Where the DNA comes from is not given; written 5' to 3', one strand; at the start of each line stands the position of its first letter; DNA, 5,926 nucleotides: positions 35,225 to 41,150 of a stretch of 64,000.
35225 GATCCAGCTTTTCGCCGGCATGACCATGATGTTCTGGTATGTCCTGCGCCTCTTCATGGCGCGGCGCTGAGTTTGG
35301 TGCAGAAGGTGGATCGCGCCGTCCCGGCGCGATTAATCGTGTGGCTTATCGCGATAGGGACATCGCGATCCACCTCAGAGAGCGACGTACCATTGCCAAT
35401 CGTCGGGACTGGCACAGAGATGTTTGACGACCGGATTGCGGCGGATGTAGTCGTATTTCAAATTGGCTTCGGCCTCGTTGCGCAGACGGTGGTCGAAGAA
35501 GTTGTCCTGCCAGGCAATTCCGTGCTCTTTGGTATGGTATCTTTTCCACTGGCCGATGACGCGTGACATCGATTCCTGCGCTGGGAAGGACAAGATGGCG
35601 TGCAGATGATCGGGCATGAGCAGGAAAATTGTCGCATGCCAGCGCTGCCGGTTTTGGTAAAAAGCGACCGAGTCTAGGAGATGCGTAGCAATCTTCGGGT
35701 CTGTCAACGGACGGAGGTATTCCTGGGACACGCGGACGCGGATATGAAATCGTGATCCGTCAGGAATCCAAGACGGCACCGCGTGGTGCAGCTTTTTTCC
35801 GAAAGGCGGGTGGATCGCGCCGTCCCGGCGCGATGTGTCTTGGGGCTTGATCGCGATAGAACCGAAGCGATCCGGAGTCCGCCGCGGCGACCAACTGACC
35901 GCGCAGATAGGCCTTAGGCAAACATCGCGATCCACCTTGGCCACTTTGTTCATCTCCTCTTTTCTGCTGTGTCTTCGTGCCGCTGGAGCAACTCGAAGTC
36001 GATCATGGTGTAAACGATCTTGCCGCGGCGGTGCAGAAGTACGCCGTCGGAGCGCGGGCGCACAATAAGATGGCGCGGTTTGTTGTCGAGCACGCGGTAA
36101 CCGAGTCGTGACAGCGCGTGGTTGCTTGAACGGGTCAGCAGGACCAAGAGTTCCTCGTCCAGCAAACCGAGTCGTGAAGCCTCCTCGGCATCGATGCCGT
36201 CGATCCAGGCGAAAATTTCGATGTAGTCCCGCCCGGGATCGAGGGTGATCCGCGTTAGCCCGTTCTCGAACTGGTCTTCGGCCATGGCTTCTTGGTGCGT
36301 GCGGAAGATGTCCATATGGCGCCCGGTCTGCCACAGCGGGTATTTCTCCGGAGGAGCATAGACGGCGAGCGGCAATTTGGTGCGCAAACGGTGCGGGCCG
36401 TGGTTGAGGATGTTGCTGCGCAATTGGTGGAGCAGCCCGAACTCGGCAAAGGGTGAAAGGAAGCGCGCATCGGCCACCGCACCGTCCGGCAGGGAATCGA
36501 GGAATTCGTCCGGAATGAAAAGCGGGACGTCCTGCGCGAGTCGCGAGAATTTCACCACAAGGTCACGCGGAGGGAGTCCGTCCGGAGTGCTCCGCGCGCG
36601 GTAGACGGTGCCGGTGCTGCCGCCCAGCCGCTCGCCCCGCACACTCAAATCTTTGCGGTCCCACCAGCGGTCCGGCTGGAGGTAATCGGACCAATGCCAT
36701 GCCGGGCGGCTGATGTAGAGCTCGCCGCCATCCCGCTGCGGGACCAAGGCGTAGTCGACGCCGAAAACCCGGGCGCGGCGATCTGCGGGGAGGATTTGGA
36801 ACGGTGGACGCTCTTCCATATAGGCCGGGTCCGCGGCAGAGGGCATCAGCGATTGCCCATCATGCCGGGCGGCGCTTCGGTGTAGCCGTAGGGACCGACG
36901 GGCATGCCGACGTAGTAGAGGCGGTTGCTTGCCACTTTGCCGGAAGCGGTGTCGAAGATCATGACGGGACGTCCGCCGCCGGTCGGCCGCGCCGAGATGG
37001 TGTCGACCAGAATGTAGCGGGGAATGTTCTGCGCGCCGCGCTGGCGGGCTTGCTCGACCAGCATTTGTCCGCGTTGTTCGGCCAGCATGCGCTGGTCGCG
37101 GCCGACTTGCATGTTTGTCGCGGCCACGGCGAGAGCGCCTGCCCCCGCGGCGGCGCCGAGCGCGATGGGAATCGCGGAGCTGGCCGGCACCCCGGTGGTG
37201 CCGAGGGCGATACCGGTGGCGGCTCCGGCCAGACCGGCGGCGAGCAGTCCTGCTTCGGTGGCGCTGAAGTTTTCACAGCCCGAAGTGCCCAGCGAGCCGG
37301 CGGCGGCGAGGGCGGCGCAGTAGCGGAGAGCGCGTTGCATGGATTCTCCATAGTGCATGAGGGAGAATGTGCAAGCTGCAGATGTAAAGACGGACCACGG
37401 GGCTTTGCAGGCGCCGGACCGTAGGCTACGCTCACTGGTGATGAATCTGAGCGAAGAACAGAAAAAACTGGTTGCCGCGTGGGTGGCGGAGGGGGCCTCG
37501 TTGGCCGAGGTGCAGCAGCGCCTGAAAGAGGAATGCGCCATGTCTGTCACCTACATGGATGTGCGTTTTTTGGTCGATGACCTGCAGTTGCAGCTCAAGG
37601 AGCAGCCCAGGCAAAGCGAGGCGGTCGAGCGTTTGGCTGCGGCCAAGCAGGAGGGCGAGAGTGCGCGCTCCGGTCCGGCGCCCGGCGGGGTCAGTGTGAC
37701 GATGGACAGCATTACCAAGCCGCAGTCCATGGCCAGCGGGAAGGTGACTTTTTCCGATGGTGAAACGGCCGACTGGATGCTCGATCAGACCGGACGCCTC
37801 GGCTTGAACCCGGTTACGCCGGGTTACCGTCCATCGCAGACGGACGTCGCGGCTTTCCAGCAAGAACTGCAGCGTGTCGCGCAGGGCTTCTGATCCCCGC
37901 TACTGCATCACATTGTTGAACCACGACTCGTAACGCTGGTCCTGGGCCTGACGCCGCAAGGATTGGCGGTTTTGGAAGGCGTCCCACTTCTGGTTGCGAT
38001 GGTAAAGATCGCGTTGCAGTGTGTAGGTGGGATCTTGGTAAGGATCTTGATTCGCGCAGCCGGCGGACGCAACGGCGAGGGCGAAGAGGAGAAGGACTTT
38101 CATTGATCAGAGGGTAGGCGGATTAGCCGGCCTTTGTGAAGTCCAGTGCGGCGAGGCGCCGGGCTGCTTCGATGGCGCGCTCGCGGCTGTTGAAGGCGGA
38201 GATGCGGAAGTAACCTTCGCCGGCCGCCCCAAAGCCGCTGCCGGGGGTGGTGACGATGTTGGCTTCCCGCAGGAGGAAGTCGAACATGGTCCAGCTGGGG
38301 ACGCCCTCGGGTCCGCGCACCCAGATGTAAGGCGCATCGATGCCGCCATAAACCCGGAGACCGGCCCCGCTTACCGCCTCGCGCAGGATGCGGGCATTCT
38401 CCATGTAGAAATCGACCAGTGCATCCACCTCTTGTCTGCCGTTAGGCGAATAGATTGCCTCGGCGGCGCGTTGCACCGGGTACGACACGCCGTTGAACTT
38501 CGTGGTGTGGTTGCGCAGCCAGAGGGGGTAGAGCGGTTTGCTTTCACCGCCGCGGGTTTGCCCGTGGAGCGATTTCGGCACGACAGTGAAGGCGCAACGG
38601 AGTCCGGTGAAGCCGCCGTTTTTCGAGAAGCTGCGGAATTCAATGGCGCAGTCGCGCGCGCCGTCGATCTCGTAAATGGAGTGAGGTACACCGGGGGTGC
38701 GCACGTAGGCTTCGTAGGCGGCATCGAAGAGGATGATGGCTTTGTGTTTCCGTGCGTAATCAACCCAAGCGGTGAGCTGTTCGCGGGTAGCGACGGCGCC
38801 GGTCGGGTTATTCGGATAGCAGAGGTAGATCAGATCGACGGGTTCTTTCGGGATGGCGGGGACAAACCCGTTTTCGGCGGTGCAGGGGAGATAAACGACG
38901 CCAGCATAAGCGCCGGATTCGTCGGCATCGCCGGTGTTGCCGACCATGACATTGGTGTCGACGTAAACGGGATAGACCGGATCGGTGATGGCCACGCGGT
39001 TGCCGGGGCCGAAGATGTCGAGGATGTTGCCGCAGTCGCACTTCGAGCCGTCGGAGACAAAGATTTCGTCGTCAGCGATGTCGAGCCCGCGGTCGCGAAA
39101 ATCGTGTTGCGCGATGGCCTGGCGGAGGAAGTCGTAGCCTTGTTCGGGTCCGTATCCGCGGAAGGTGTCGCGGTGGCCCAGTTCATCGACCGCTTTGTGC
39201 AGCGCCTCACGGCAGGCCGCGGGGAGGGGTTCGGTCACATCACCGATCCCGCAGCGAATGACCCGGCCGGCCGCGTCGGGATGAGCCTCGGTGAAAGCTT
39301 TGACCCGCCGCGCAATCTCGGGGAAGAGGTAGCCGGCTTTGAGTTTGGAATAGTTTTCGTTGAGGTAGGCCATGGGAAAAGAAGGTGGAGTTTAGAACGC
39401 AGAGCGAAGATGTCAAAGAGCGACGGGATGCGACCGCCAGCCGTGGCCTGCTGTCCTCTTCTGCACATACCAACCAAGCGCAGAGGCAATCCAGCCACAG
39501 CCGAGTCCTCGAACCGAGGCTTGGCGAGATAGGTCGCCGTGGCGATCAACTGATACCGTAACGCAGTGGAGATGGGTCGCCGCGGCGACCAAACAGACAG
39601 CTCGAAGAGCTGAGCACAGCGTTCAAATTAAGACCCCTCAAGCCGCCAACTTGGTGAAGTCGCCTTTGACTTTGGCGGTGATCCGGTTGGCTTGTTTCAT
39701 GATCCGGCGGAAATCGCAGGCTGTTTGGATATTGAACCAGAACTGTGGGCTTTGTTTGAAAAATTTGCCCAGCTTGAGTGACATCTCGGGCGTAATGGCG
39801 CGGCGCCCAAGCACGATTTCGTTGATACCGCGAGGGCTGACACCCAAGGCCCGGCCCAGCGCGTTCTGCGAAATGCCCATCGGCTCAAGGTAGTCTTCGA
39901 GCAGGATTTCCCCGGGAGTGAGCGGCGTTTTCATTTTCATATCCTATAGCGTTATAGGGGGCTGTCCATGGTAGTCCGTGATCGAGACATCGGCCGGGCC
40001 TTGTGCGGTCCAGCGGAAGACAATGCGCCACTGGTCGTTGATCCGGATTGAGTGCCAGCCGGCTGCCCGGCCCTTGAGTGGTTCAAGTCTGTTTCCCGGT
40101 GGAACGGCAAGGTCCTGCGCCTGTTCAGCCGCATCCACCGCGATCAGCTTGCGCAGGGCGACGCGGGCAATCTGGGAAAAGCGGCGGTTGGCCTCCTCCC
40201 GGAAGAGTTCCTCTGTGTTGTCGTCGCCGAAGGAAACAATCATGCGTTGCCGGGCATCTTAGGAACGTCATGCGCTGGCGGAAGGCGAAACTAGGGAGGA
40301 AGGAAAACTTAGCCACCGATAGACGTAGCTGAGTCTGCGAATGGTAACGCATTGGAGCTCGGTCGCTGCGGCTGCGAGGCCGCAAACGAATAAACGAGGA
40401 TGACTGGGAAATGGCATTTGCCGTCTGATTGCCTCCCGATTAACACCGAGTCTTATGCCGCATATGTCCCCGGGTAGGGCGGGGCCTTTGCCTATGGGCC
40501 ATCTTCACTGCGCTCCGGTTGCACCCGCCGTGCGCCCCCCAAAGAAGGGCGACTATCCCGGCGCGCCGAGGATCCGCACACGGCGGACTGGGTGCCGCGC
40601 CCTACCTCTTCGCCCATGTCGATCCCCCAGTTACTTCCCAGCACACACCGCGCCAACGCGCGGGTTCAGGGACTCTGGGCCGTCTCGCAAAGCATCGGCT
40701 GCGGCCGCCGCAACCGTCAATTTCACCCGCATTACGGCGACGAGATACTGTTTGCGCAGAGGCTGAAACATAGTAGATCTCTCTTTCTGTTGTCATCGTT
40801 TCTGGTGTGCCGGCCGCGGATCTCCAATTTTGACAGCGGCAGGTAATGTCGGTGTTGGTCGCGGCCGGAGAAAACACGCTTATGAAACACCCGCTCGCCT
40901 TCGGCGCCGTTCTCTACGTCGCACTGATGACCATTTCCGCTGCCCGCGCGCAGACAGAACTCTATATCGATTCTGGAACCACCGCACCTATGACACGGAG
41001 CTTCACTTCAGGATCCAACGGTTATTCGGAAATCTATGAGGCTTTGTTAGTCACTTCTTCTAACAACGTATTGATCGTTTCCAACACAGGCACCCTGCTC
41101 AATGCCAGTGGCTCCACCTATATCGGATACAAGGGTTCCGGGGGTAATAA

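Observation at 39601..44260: HigBA plus PEP-CTERM surface-protein block bounded by a perfect 14-bp inverted repeat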

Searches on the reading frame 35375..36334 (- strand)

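Call 6: search_protein_families(library=pfam, proteins=[window:35375-36334:-])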
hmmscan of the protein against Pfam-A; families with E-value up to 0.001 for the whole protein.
window:35375-36334:- (319 aa): 1 family
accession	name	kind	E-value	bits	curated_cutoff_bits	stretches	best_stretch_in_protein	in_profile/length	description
PF01797.21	Y1_Tnp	-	1.5e-05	25.6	23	1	202-269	11-78/121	Transposase IS200 like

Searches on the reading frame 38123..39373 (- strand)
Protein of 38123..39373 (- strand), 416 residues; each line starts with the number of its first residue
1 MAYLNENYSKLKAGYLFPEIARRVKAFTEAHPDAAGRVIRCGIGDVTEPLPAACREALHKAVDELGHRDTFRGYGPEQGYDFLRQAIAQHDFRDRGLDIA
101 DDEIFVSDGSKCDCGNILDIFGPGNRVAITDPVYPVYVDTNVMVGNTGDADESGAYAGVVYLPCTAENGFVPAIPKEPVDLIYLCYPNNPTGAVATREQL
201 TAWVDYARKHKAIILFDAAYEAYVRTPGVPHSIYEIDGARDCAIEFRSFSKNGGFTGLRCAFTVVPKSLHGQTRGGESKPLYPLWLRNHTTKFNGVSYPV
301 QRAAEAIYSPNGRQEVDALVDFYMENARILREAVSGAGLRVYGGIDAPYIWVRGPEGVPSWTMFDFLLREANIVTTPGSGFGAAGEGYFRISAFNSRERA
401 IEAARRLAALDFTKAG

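Call 6: search_protein_families(library=pfam, proteins=[window:38123-39373:-])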
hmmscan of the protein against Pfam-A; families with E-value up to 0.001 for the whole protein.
window:38123-39373:- (416 aa): 1 family
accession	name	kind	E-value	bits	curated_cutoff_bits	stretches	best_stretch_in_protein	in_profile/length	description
PF00155.27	Aminotran_1_2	-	1.1e-34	120.6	19.7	1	44-402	9-356/361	Aminotransferase class I and II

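Call 11: find_related_loci(query=window:38123-39373:-, collection=genome_contigs, flank=10000)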
Query window:38123-39373:- (416 aa) in genome_contigs; peptide patterns used: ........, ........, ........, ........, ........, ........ (x = any residue, [..] = any of these).
600 stretches matched a pattern (row limit reached: there are more); 580 encode a relative of the query (tblastn E <= 1e-3); the best 80 are kept; 80 distinct loci.
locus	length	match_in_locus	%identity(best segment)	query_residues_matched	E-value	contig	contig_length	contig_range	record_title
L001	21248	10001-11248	96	1-416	0e+0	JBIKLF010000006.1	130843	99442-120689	MAG: Chthoniobacterales bacterium isolate ME2014-08-20_3300044733_group5_bin98 Rohwer_bin2569_scaffold_33_c1, whole geno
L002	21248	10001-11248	94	1-416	0e+0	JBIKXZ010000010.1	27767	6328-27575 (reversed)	MAG: Chthoniobacterales bacterium isolate ME2015-10-06_3300042338_group6_bin30 Rohwer_bin2570_scaffold_353_c1, whole gen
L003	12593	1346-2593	94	1-416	0e+0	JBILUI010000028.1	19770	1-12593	MAG: Chthoniobacterales bacterium isolate ME2018-08-06_3300044608_group8_bin154 Rohwer_bin2572_scaffold_2408_c2, whole g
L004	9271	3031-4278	73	1-416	0e+0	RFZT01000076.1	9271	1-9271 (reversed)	MAG: bacterium isolate WB5_2B_210 contig_100_75, whole genome shotgun sequence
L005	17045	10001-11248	73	1-416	0e+0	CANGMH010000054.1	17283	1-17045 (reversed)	MAG: Verrucomicrobia bacterium isolate Jr-7aug17-240 genome assembly, contig: Jr-7aug17-C5320, whole genome shotgun sequ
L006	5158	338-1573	74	1-412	0e+0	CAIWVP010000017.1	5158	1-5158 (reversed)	MAG: uncultured Verrucomicrobia bacterium isolate Ja2_bin-1724 genome assembly, contig: bin-1724:017/211, whole genome s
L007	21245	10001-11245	71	1-415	0e+0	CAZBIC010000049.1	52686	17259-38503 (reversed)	MAG TPA_asm: uncultured Bifidobacterium sp. isolate SRP302895_co1_406 genome assembly, contig: NODE_1114_length_52686_co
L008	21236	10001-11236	72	1-412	0e+0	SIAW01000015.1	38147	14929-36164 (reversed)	MAG: Pedosphaera sp. isolate Baikal-deep-G217 BACOMB-C4582, whole genome shotgun sequence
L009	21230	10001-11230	71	1-410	0e+0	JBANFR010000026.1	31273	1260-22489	MAG: Verrucomicrobiota bacterium isolate altamaha_2019_sw_WHONDRS-S19S_0010_A_bin.34 scaffold_0000439, whole genome shot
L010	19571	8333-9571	72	1-413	0e+0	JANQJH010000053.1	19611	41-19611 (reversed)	MAG: Verrucomicrobiales bacterium isolate PL25a_bin.108 k99_1979895, whole genome shotgun sequence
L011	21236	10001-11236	73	1-412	0e+0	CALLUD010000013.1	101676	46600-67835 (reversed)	MAG TPA_asm: uncultured Spartobacteria bacterium isolate SRR5251193_bin.80_CONCOCT_v1.1_MAG genome assembly, contig: ERZ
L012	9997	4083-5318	72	1-412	0e+0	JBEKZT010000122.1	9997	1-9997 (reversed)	MAG: Verrucomicrobiota bacterium isolate SPRUCE 76 SPRUCE_76_122, whole genome shotgun sequence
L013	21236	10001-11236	71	1-412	0e+0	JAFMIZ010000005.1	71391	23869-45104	MAG: Pedosphaera sp. isolate DEBay_Sum019D_L_G_12 NODE_160_length_71391_cov_9.827717, whole genome shotgun sequence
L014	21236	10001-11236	72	1-412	0e+0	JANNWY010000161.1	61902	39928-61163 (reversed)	MAG: Chthoniobacteraceae bacterium isolate VAR_34_metabat_297 VAR_34_k141_2417930, whole genome shotgun sequence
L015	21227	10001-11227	73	1-409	0e+0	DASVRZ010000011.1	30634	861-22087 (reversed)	MAG TPA_asm: Chthoniobacterales bacterium isolate SMAG_U3249 k141_1042242, whole genome shotgun sequence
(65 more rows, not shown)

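Call 12: find_encoding_contigs(protein=window:38126-39373:-, flank=10000, max_places=10)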
Protein window:38126-39373:- (416 aa): 18 contigs read that carry it; 10 places shown.
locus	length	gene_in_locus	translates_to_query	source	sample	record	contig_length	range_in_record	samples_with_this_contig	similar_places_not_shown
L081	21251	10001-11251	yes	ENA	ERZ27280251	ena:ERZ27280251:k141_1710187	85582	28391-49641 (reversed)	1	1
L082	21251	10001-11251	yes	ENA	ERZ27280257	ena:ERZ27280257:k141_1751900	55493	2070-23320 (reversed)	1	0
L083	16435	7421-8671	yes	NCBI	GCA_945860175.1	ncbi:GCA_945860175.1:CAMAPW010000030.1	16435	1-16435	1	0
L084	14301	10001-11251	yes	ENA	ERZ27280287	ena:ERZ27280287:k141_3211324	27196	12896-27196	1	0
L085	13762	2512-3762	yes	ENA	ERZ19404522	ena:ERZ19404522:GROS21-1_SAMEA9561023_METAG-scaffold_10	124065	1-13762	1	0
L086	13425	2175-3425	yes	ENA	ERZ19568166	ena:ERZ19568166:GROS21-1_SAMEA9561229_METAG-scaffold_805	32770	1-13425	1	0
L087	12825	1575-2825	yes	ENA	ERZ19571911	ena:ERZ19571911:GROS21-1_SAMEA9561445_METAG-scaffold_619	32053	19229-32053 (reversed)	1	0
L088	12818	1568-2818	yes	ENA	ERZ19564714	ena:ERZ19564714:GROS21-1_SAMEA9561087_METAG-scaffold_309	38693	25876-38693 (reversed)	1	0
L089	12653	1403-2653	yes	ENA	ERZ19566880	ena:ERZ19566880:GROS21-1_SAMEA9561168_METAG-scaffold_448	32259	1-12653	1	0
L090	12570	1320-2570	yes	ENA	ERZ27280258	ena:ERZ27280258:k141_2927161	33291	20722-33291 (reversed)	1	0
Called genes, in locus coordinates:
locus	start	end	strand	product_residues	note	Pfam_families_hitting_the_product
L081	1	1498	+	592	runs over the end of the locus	PF00587:tRNA-synt_2b (weak), PF03129:HGTP_anticodon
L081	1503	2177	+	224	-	PF13481:AAA_25 (faint), PF03193:RsgA_GTPase (weak), PF00005:ABC_tran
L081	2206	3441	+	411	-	-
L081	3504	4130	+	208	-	PF00081:Sod_Fe_N, PF02777:Sod_Fe_C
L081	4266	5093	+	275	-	PF08501:Shikimate_dh_N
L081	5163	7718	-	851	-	PF12951:PATR (weak)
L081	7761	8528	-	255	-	-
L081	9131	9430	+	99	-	PF05015:HigB-like_toxin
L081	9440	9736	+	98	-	PF01381:HTH_3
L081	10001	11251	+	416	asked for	PF00155:Aminotran_1_2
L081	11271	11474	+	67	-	-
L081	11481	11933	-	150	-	-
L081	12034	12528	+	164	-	-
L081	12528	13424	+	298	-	-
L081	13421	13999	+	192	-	PF01797:Y1_Tnp (weak)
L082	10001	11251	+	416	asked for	PF00155:Aminotran_1_2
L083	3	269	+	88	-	?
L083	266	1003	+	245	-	PF09844:DUF2071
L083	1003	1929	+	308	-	PF00903:Glyoxalase (faint)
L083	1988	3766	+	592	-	PF00587:tRNA-synt_2b (weak), PF03129:HGTP_anticodon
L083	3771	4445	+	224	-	PF13481:AAA_25 (faint), PF03193:RsgA_GTPase (weak), PF00005:ABC_tran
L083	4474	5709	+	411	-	-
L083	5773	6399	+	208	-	PF00081:Sod_Fe_N, PF02777:Sod_Fe_C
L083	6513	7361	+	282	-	PF08501:Shikimate_dh_N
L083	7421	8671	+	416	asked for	PF00155:Aminotran_1_2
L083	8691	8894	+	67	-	-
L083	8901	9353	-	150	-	-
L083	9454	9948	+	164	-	-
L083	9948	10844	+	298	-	-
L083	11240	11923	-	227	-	PF01027:Bax1-I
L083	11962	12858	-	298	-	PF02899:Phage_int_SAM_1, PF00589:Phage_integrase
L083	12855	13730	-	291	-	PF01259:SAICAR_synt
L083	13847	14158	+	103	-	PF02699:YajC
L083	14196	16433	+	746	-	?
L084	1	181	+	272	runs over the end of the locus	PF00005:ABC_tran, PF02463:SMC_N (faint), PF13304:AAA_21 (faint)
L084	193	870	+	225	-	PF01895:PhoU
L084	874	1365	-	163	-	PF03734:YkuD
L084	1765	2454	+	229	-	PF00005:ABC_tran, PF13304:AAA_21 (faint)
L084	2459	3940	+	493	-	PF13620:CarboxypepD_reg (weak)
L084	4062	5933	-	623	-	PF01134:GIDA, PF07992:Pyr_redox_2 (weak), PF12831:FAD_oxidored (weak), PF13932:SAM_GIDA_C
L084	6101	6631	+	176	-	PF07853:DUF1648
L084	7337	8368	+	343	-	-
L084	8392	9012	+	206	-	PF07690:MFS_1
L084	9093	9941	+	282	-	PF08501:Shikimate_dh_N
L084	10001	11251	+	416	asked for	PF00155:Aminotran_1_2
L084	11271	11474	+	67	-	-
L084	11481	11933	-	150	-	-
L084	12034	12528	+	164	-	-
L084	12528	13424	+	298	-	-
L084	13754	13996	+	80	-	-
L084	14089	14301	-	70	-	?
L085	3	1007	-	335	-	?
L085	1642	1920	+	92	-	PF05015:HigB-like_toxin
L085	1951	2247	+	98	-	PF01381:HTH_3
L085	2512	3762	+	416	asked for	PF00155:Aminotran_1_2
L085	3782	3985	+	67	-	-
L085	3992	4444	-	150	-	-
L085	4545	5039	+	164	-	-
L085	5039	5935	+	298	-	-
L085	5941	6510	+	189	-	PF01797:Y1_Tnp (weak)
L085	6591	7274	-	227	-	PF01027:Bax1-I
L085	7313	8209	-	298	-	PF02899:Phage_int_SAM_1, PF00589:Phage_integrase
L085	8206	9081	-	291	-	PF01259:SAICAR_synt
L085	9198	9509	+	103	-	PF02699:YajC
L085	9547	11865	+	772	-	PF21760:SecD_1st, PF22599:SecDF_P1_head, PF00873:ACR_tran, PF02355:SecD_SecF_C, PF03176:MMPL (weak), PF02355:SecD_SecF_C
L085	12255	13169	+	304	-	PF03741:TerC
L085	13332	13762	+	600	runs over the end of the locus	PF13520:AA_permease_2, PF00582:Usp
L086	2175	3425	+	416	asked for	PF00155:Aminotran_1_2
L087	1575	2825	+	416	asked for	PF00155:Aminotran_1_2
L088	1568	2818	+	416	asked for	PF00155:Aminotran_1_2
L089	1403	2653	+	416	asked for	PF00155:Aminotran_1_2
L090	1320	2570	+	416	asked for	PF00155:Aminotran_1_2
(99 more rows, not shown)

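Call 24: search_protein_families(library=pfam, proteins=[L002:4044-5072:-, L002:5147-6238:+, L002:6318-9875:+, L003:3-1220:+, L001:6914-7627:+, L001:7688-8785:+, L084:7337-8368:+, L085:3-1007:-], max_evalue=0.01)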
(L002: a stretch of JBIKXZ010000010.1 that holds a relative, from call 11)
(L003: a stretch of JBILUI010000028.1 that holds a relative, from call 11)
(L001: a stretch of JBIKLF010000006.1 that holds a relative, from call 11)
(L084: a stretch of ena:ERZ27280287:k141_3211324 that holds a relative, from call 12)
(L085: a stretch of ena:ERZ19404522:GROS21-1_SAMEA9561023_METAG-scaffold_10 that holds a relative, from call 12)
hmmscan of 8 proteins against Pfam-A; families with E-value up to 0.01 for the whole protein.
L002:4044-5072:- (342 aa): 0 families

L002:5147-6238:+ (363 aa): 2 families
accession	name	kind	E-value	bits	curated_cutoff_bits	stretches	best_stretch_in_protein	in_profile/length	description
PF13407.12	Peripla_BP_4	-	6.1e-69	232.9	35.1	1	61-318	2-255/258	Periplasmic binding protein domain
PF13377.12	Peripla_BP_3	-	0.0011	19.6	26.5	0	61-180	13-145/167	Periplasmic binding protein-like domain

L002:6318-9875:+ (1185 aa): 1 family
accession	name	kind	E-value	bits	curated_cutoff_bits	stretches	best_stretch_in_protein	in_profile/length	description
PF02653.21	BPD_transp_2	-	2.6e-38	132.2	26.8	1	910-1165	9-268/269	Branched-chain amino acid transport system / permease component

L003:3-1220:+ (405 aa): 1 family
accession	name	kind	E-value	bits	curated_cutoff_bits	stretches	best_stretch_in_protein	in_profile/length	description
PF02653.21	BPD_transp_2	-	9.8e-40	136.8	26.8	1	130-385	9-268/269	Branched-chain amino acid transport system / permease component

L001:6914-7627:+ (237 aa): 1 family
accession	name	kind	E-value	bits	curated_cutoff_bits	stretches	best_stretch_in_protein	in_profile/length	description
PF20217.3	DUF6577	-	2.1e-22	80.3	27.8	1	45-228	2-190/204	Family of unknown function (DUF6577)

L001:7688-8785:+ (365 aa): 1 family
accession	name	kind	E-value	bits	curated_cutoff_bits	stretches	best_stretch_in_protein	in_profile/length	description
PF08843.17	AbiEii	-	5e-20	72.9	22.5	1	42-235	10-191/238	Nucleotidyl transferase AbiEii toxin, Type IV TA system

L084:7337-8368:+ (343 aa): 0 families

L085:3-1007:- (335 aa): 0 families

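Call 31: find_encoding_contigs(protein=L083:6513-7358:+, flank=6000, max_places=10)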
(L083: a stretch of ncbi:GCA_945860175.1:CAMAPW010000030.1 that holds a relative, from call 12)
Protein L083:6513-7358:+ (282 aa): 1 contig read that carries it; 1 place shown.
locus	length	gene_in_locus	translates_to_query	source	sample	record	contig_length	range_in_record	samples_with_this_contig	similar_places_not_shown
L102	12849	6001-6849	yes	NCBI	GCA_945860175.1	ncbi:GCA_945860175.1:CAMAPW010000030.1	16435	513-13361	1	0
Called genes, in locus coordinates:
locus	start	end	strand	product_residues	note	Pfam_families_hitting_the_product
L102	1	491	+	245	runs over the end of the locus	PF09844:DUF2071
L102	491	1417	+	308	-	PF00903:Glyoxalase (faint)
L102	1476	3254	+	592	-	PF00587:tRNA-synt_2b (weak), PF03129:HGTP_anticodon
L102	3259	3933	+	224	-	PF13481:AAA_25 (faint), PF03193:RsgA_GTPase (weak), PF00005:ABC_tran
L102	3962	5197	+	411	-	-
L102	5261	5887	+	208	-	PF00081:Sod_Fe_N, PF02777:Sod_Fe_C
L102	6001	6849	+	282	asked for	PF08501:Shikimate_dh_N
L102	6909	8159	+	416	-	PF00155:Aminotran_1_2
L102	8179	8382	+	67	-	-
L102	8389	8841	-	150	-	-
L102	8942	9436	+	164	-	-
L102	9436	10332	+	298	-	-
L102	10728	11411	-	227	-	PF01027:Bax1-I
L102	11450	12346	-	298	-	PF02899:Phage_int_SAM_1, PF00589:Phage_integrase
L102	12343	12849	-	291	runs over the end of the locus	PF01259:SAICAR_synt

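Call 49: search_protein_families(library=ncbifam, proteins=[window:38123-39373:-], max_evalue=0.001)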
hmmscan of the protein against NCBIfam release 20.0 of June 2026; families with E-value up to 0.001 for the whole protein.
window:38123-39373:- (416 aa): 63 families (the best 25 are shown)
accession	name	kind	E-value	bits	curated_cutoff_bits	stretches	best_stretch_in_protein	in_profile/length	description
TIGR03542.1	DAPAT_plant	equivalog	2.1e-178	593.3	364.7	1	4-408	3-399/402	LL-diaminopimelate aminotransferase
TIGR03540.1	DapC_direct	equivalog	2.7e-55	187.8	593.25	1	15-408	12-381/383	LL-diaminopimelate aminotransferase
NF006756.0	PRK09276.1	subfamily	4.7e-54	183.8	507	1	14-410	13-385/387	LL-diaminopimelate aminotransferase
NF005977.0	PRK08068.1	subfamily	1.4e-44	152.9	494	1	20-413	20-389/391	transaminase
NF041364.1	GntC_guanitoxin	equivalog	2.8e-36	125.2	415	1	42-408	4-354/356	guanitoxin biosynthesis PLP-dependent (S)-gamma-hydroxy-L-arginine cyclodehydratase GntC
NF006604.0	PRK09148.1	equivalog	5e-36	124.6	648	1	15-407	14-385/406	LL-diaminopimelate aminotransferase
NF004611.0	PRK05942.1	equivalog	6.4e-34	117.6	628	1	48-408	44-387/394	aspartate aminotransferase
NF005815.0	PRK07681.1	equivalog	2.1e-30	106.1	545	1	27-409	23-384/399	LL-diaminopimelate aminotransferase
NF006229.0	PRK08361.1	equivalog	9.8e-29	100.5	624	1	37-408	34-385/391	aspartate aminotransferase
NF004937.0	PRK06290.1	equivalog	3.2e-28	98.6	585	1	6-265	16-265/410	LL-diaminopimelate aminotransferase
NF006033.0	PRK08175.1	equivalog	4.2e-28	98.4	647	1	38-409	38-392/407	alanine transaminase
NF006387.0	PRK08636.1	equivalog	6.5e-28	97.8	675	1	36-407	33-394/403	LL-diaminopimelate aminotransferase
NF005613.0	PRK07366.1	equivalog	6.7e-28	97.8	486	1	38-409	32-386/391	LL-diaminopimelate aminotransferase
TIGR03537.1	DapC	equivalog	2.2e-27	95.9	453.6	1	40-408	4-348/350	succinyldiaminopimelate transaminase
NF005732.0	PRK07550.1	equivalog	9.2e-27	94.1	366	2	54-264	46-252/389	aminotransferase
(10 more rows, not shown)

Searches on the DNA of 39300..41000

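Call 40: search_rna_families(source=window, start=39300, end=41000, threshold=evalue, max_evalue=1)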
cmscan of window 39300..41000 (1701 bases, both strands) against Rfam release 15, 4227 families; matches with E-value up to 1: 0.
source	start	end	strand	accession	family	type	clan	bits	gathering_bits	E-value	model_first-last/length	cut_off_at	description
